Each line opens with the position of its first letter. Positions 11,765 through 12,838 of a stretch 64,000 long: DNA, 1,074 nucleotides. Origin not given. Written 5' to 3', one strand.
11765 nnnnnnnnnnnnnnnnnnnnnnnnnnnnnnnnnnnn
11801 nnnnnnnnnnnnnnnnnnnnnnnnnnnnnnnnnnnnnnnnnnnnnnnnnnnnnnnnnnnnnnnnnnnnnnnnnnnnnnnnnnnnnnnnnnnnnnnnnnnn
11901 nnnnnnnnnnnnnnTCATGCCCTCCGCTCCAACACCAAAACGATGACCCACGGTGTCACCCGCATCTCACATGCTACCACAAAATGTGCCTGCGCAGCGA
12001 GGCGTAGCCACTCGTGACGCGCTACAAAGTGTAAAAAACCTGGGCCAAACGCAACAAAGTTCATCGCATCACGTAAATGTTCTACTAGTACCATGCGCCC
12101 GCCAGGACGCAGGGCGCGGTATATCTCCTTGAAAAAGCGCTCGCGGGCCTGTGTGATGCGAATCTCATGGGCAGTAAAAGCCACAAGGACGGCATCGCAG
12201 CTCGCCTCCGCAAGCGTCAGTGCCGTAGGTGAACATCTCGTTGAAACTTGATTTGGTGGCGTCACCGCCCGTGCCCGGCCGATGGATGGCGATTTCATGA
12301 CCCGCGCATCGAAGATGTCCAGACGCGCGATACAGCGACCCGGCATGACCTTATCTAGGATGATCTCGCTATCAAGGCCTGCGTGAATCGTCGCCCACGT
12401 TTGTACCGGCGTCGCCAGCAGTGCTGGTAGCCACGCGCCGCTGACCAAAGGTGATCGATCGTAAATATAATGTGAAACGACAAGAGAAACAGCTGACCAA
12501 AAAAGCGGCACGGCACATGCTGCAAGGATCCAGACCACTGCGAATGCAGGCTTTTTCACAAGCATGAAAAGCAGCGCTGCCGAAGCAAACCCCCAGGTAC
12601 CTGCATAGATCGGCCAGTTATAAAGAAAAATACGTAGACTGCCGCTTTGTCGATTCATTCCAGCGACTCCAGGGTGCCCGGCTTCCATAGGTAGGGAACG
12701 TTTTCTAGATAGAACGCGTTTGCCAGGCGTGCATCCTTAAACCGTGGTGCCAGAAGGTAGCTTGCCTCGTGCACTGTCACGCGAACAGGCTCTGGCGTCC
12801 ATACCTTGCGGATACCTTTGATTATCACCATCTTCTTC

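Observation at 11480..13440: High-GC three-gene islet (DUF2071 protein, membrane-anchored methyltransferase-like protein, small membrane protein) inside a roughly 46% GC backbone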

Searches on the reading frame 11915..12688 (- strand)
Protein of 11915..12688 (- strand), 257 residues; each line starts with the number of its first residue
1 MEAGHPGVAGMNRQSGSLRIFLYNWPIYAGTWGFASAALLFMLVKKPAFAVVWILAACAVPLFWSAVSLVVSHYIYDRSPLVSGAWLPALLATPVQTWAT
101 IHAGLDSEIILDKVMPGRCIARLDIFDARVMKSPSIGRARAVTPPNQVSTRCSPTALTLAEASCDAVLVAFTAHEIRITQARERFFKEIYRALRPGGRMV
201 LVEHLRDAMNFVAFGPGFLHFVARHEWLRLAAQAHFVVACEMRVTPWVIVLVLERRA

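Call 8: search_protein_families(library=pfam, proteins=[window:11915-12688:-], max_evalue=0.01)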
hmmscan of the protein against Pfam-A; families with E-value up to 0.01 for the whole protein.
window:11915-12688:- (257 aa): 4 families
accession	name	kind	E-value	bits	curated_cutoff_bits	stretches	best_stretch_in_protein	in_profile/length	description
PF08241.18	Methyltransf_11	-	1.6e-08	35.5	21.2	1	138-200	33-94/95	Methyltransferase domain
PF13649.12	Methyltransf_25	-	9.3e-05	23.5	27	1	149-197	50-97/97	Methyltransferase domain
PF01209.24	Ubie_methyltran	-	0.0014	18.4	20.1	1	154-210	107-160/233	ubiE/COQ5 methyltransferase family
PF08242.18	Methyltransf_12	-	0.0095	17.1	30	0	148-198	47-97/98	Methyltransferase domain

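Call 9: search_protein_families(library=ncbifam, proteins=[window:11915-12688:-], max_evalue=0.01)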
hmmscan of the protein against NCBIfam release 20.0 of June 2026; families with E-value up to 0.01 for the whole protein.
window:11915-12688:- (257 aa): 10 families
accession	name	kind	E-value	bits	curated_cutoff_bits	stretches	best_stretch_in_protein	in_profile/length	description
NF052510.1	methyltran_MpqE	exception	8.9e-06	25.3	335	1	151-208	104-158/234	methyl-plastoquinone biosynthesis methyltransferase MpqE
NF038261.1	rhodoquin_RquA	equivalog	8.6e-05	22.4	175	1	138-206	92-158/218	rhodoquinone biosynthesis methyltransferase RquA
TIGR01934.1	MenG_MenH_UbiE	subfamily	0.00056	19.3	158.35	1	154-212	97-152/223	ubiquinone/menaquinone biosynthesis methyltransferase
NF047649.1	MTase_UXPK_star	exception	0.0028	16.7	460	1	103-203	88-183/283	methyltransferase/UXPK-star double selenoprotein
NF001242.0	PRK00216.1-3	equivalog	0.0032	16.9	351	1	150-204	127-178/258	bifunctional demethylmenaquinone methyltransferase/2-methoxy-6-polyprenyl-1,4-benzoquinol methylase UbiE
NF041537.1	ArsM_AhpD_UU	exception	0.0034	16.2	510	1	150-204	132-183/345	arsenite methyltransferase/AhpD domain selenoprotein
NF001241.0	PRK00216.1-2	equivalog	0.004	16.8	327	1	154-209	103-155/231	demethylmenaquinone methyltransferase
NF040538.1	methyl_ArsM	equivalog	0.004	16.4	500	1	160-203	168-210/356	arsinothricin biosynthesis methyltransferase ArsM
NF001240.0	PRK00216.1-1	equivalog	0.0041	16.2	378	1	150-208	120-175/251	bifunctional demethylmenaquinone methyltransferase/2-methoxy-6-polyprenyl-1,4-benzoquinol methylase UbiE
NF001244.0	PRK00216.1-5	equivalog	0.0076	15.6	216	0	155-211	110-163/236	bifunctional demethylmenaquinone methyltransferase/2-methoxy-6-polyprenyl-1,4-benzoquinol methylase UbiE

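Call 11: find_homologous_proteins(query=window:11915-12688:-)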
Query window:11915-12688:- (257 aa): 875 proteins with E <= 0.001 among 6373 candidates; the best 120 are listed.
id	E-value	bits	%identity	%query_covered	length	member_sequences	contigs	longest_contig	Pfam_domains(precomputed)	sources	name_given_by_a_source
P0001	1.4e-160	551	100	96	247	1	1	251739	PF08241.19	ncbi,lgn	-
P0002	5.8e-110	385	67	95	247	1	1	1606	PF08241.19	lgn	-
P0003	1.7e-96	341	62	95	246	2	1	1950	PF08241.19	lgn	-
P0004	7.9e-96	339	62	99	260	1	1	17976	PF08241.19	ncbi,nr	ncbi:MAG: methyltransferase domain-containing protein [Myxococcales bacterium]|nr:methyltransferase 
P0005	8.6e-95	335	63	95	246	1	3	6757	-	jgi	jgi:SAM-dependent methyltransferase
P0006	1.2e-94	335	63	96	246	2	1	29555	PF08241.19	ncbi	-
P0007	5.1e-93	330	62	96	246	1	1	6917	PF08241.19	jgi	jgi:SAM-dependent methyltransferase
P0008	1.5e-92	328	60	95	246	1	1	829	-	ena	-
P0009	1.5e-92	328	62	95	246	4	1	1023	PF08241.19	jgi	jgi:SAM-dependent methyltransferase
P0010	1.5e-92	328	63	96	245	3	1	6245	PF08241.19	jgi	jgi:SAM-dependent methyltransferase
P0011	1.8e-92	328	60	95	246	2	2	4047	PF08241.19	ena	-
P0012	2.5e-92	327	62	95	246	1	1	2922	PF08241.19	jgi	jgi:SAM-dependent methyltransferase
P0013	4.0e-92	327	61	96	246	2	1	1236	PF08241.19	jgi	-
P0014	9.3e-92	325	61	95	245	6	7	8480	PF08241.19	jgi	jgi:SAM-dependent methyltransferase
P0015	1.1e-91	325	62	95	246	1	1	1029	PF08241.19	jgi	jgi:hypothetical protein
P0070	7.1e-85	303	59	94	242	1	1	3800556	PF13649.13,PF08241.19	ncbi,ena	-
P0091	3.7e-83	297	57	95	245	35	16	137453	PF08241.19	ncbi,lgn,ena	-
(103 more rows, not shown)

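Call 13: find_related_loci(query=A1, collection=genome_contigs, flank=6000)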
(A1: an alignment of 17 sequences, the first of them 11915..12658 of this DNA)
Query A1 (247 aa) in genome_contigs; peptide patterns used: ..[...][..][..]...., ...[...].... (x = any residue, [..] = any of these).
44 stretches matched a pattern; 14 encode a relative of the query (tblastn E <= 1e-3); 14 distinct loci.
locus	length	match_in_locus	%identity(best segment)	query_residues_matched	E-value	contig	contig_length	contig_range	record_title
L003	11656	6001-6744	62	1-245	3e-98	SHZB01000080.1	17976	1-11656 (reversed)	MAG: Myxococcales bacterium isolate Baikal-deep-G134 BACOMB-C14970, whole genome shotgun sequence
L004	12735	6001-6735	62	1-246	2e-97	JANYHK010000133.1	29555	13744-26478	MAG: Myxococcales bacterium isolate GL140_1_metabinner_44 GL140_1_k141_801929, whole genome shotgun sequence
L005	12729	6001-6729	63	1-245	7e-94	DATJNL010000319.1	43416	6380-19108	MAG TPA_asm: Myxococcales bacterium isolate SMAG_U14860 k141_4306045, whole genome shotgun sequence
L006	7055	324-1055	59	1-246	2e-92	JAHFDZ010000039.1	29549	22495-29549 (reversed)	MAG: Myxococcales bacterium isolate nzgw257 NODE_1609_length_29550_cov_3.621394, whole genome shotgun sequence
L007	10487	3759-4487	57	4-247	4e-89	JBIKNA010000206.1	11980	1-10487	MAG: Polyangiaceae bacterium isolate ME2014-09-17_3300042434_group5_bin80 Rohwer_bin1490_scaffold_2812_c1, whole genome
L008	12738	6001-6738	57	1-247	8e-89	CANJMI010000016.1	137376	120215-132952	MAG: Polyangiaceae bacterium isolate RH-23may17-336 genome assembly, contig: RH-23may17-C754, whole genome shotgun seque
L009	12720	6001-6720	59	5-245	6e-88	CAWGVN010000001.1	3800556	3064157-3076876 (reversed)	MAG: uncultured delta proteobacterium isolate MFD02416.bin.1.415 genome assembly, contig: contig_23579, whole genome sho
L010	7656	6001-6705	56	3-247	3e-80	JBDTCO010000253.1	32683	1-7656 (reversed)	MAG: Polyangia bacterium isolate cluster2_bin.158 k127_944898, whole genome shotgun sequence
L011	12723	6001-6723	53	5-247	9e-80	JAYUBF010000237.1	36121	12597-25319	MAG: Myxococcales bacterium isolate GFS_6713 GFS_6713_236, whole genome shotgun sequence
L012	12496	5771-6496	53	1-245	1e-79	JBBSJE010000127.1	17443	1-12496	MAG: Polyangia bacterium isolate LS4_concoct.240 LS4_concoct.240_K_3187678_L_17443_cov_12.3207, whole genome shotgun seq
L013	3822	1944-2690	56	1-247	9e-80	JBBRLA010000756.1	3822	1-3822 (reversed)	MAG: Polyangia bacterium isolate La1_concoct.199 LA1C_C.199_k141_1007496L_3822_cov_29.8446, whole genome shotgun sequenc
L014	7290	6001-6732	54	4-245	6e-77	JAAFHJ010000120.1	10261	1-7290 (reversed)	MAG: Myxococcales bacterium isolate bin76.metabat.ball.192 WN_Myxococcales_3_scaffold_120, whole genome shotgun sequence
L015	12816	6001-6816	49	2-245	7e-77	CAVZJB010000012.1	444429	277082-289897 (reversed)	MAG: uncultured delta proteobacterium isolate MFD02416.bin.1.82 genome assembly, contig: contig_20085, whole genome shot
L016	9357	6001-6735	51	2-247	6e-70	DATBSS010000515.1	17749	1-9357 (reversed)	MAG TPA_asm: Myxococcaceae bacterium isolate SMAG_U4163 k141_481571, whole genome shotgun sequence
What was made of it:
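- The cassette is characteristic of that phylum (call 13).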

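Call 20: find_encoding_contigs(protein=P0004, flank=8000, max_places=2)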
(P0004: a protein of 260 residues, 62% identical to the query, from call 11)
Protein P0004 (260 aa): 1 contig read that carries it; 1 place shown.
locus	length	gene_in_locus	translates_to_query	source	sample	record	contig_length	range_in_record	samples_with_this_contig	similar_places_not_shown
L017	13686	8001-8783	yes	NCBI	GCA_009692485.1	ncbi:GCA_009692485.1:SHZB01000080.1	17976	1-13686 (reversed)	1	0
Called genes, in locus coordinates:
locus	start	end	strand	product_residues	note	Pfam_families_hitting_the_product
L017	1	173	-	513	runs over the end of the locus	PF03853:YjeF_N, PF01256:Carb_kinase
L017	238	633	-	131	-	PF01648:ACPS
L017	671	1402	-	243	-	PF03740:PdxJ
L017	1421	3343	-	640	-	PF02518:HATPase_c (faint), PF13589:HATPase_c_3, PF00183:HSP90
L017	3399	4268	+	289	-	PF00561:Abhydrolase_1, PF12146:Hydrolase_4 (weak), PF12697:Abhydrolase_6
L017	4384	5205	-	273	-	-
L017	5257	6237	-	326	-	-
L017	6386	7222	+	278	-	PF00248:Aldo_ket_red (faint)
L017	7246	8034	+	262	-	PF09844:DUF2071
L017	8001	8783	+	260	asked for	PF08241:Methyltransf_11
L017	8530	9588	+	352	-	PF13781:DoxX_3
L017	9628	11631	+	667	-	-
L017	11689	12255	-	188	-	PF13801:Metal_resist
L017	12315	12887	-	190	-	-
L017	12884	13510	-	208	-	PF04542:Sigma70_r2, PF08281:Sigma70_r4_2, PF04545:Sigma70_r4 (weak)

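Call 21: find_encoding_contigs(protein=P0091, flank=8000, max_places=2)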
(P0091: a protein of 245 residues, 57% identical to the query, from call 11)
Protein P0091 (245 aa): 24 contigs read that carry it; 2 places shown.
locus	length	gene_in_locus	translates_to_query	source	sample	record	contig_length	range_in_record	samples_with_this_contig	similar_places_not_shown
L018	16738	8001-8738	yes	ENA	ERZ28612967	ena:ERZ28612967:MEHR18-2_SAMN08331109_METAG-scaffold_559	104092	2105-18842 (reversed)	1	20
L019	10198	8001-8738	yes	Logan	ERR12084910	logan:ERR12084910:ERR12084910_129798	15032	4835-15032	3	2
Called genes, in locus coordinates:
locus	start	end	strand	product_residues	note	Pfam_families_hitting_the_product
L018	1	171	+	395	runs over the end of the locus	-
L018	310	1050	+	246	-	PF00484:Pro_CA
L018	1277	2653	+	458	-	PF00232:Glyco_hydro_1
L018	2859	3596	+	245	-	-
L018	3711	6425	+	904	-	PF01804:Penicil_amidase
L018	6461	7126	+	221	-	PF07924:NuiA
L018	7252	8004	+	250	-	PF09844:DUF2071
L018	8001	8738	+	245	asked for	PF08241:Methyltransf_11 (weak)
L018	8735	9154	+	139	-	-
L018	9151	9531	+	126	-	PF13781:DoxX_3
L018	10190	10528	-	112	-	PF02452:PemK_toxin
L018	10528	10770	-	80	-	PF04014:MazE_antitoxin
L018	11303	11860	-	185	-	PF01161:PBP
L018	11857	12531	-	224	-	-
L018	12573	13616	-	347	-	PF14240:YHYH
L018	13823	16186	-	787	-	PF07940:Hepar_II_III_C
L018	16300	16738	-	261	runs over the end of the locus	PF00089:Trypsin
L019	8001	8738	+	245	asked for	PF08241:Methyltransf_11 (weak)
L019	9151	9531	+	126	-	PF13781:DoxX_3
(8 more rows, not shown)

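Call 22: find_encoding_contigs(protein=P0070, flank=8000, max_places=2)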
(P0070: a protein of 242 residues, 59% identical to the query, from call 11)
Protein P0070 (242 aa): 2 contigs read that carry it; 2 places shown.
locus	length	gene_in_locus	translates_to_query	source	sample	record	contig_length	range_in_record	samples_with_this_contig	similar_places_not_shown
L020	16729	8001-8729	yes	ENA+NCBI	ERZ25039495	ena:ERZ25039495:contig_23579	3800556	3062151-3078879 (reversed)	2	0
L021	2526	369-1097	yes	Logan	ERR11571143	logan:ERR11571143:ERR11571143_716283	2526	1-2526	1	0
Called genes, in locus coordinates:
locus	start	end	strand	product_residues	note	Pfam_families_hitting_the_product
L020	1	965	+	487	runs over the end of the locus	PF04389:Peptidase_M28, PF01546:Peptidase_M20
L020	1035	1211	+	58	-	-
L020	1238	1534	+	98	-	PF00583:Acetyltransf_1 (weak), PF13302:Acetyltransf_3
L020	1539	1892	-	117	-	PF02452:PemK_toxin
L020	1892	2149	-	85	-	PF01402:RHH_1 (faint)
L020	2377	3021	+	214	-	PF24675:NpmA (weak), PF13489:Methyltransf_23, PF01209:Ubie_methyltran, PF13847:Methyltransf_31, PF08241:Methyltransf_11, PF08242:Methyltransf_12, PF13649:Methyltransf_25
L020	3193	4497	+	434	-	PF04055:Radical_SAM, PF13353:Fer4_12 (weak)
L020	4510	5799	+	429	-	PF00085:Thioredoxin, PF13098:Thioredoxin_2, PF01946:Thi4 (faint), PF00890:FAD_binding_2 (faint), PF01134:GIDA (faint), PF07992:Pyr_redox_2, PF13738:Pyr_redox_3, PF00070:Pyr_redox, +1 more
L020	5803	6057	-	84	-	-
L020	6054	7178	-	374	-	-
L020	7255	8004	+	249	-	PF09844:DUF2071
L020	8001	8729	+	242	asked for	PF13649:Methyltransf_25 (faint), PF08241:Methyltransf_11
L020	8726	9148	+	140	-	-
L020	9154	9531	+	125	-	PF13781:DoxX_3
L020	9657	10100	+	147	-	-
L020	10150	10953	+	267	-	PF00106:adh_short, PF08659:KR (weak), PF13561:adh_short_C2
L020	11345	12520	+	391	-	PF03435:Sacchrp_dh_NADP, PF16653:Sacchrp_dh_C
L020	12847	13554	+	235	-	PF03781:FGE-sulfatase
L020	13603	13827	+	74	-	PF11127:YgaP-like_TM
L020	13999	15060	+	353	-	PF17820:PDZ_6 (weak)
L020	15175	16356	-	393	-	-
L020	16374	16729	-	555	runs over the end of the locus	PF13372:Alginate_exp (faint)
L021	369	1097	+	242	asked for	PF13649:Methyltransf_25 (faint), PF08241:Methyltransf_11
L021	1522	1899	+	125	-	PF13781:DoxX_3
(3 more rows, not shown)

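Call 24: search_solved_structures(query=A1, max_evalue=1, show_alignments=2)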
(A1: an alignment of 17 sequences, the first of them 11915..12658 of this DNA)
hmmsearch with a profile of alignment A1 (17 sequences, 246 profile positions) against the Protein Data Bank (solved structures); distinct sequences matched with E-value up to 1: 19.
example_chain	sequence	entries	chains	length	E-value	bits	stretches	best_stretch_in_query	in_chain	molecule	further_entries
1xxl_A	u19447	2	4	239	0.002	21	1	134-194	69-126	YcgJ protein | ycgJ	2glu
4krh_A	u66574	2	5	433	0.0028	20.5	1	119-190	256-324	Phosphoethanolamine N-methyltransferase 2 | Phospholethanolamine N-methyltransferase 2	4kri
9fcs_A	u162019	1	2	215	0.011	18.5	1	125-194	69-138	SAM-dependent methyltransferase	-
9fd3_A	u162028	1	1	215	0.016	18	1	125-194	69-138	SAM-dependent methyltransferase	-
9fcd_A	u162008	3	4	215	0.016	18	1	125-194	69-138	SAM-dependent methyltransferase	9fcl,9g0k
9fcy_A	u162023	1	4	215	0.016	18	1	125-194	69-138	SAM-dependent methyltransferase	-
8zc8_A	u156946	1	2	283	0.019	17.7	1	106-192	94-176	MitM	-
21zq_A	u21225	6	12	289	0.02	17.7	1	106-192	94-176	MitM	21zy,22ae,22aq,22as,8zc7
9fcq_A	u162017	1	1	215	0.021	17.6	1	125-194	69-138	SAM-dependent methyltransferase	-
8ys9_A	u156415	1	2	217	0.032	17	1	124-194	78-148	Phosphatidylethanolamine N-methyltransferase/phosphatidyl-N-methylethanolamine N-methyltra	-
3sm3_A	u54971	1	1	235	0.033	17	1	98-194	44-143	SAM-dependent methyltransferases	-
3ege_A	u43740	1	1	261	0.07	15.9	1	125-195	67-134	Putative methyltransferase from antibiotic biosynthesis pathway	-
3i9f_A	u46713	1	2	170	0.12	15.1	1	147-244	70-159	Putative type 11 methyltransferase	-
9fce_A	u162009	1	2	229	0.2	14.4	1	147-195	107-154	SAM dependent methyltransferase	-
3dh0_A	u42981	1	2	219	0.25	14.1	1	130-191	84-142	SAM dependent methyltransferase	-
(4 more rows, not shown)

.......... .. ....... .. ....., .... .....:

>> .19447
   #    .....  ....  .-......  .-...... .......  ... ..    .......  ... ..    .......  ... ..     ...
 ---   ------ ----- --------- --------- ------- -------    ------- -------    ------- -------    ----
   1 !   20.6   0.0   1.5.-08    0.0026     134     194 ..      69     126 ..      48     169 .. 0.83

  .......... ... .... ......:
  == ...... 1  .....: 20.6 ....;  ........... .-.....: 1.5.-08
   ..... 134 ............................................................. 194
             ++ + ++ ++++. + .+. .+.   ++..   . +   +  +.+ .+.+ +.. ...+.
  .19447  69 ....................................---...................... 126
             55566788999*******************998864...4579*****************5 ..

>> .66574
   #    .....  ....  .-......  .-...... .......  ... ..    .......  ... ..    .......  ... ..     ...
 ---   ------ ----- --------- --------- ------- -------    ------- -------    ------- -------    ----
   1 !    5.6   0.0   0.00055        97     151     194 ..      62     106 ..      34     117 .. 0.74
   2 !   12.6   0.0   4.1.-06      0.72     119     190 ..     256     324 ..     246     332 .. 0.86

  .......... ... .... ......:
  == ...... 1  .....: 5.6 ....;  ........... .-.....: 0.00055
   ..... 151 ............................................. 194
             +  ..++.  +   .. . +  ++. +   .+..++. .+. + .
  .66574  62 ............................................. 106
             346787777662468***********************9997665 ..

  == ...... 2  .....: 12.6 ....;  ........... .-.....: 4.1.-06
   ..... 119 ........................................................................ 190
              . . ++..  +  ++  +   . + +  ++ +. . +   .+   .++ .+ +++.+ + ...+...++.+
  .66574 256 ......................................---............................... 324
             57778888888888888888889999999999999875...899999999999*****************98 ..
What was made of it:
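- Profile hits include phosphoethanolamine and PE N-methyltransferases (call 24).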

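Call 31: search_protein_families(library=pfam, proteins=[L020:8726-9148:+, L020:9154-9531:+, L018:8735-9154:+, L018:9151-9531:+, L020:9657-10100:+], max_evalue=10)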
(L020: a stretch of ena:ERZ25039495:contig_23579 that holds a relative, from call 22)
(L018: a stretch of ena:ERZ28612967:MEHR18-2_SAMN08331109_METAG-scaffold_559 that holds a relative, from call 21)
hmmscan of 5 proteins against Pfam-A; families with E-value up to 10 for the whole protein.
L020:8726-9148:+ (140 aa): 0 families

L020:9154-9531:+ (125 aa): 3 families
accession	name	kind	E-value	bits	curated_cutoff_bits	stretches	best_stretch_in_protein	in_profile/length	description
PF13781.11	DoxX_3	-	9.5e-11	42.6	25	1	19-119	1-102/102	DoxX-like family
PF07291.16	MauE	-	0.24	12.2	27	1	11-90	5-84/128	Methylamine utilisation protein MauE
PF12452.13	DUF3685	-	0.41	10.8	25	1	38-73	156-191/192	Protein of unknown function (DUF3685)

L018:8735-9154:+ (139 aa): 1 family
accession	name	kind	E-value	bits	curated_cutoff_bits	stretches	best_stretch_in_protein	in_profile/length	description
PF10861.13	DUF2784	-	5.5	7.5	29.7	1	42-82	6-40/109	Protein of Unknown function (DUF2784)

L018:9151-9531:+ (126 aa): 1 family
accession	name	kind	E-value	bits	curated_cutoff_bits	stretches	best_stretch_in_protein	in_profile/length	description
PF13781.11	DoxX_3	-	2.6e-08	34.7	25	1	19-116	1-99/102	DoxX-like family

L020:9657-10100:+ (147 aa): 0 families

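Call 34: find_encoding_contigs(protein=P0002, flank=8000, max_places=3)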
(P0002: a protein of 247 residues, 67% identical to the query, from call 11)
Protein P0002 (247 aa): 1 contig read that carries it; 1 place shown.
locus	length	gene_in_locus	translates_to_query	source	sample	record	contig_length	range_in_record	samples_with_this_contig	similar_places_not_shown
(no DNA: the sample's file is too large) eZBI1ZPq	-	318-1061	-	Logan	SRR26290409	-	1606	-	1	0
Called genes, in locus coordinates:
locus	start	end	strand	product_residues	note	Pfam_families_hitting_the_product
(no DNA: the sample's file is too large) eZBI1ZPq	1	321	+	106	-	?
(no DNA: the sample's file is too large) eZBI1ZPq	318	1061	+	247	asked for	PF08241:Methyltransf_11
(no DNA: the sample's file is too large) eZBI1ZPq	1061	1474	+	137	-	-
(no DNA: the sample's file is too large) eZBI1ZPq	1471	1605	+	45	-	?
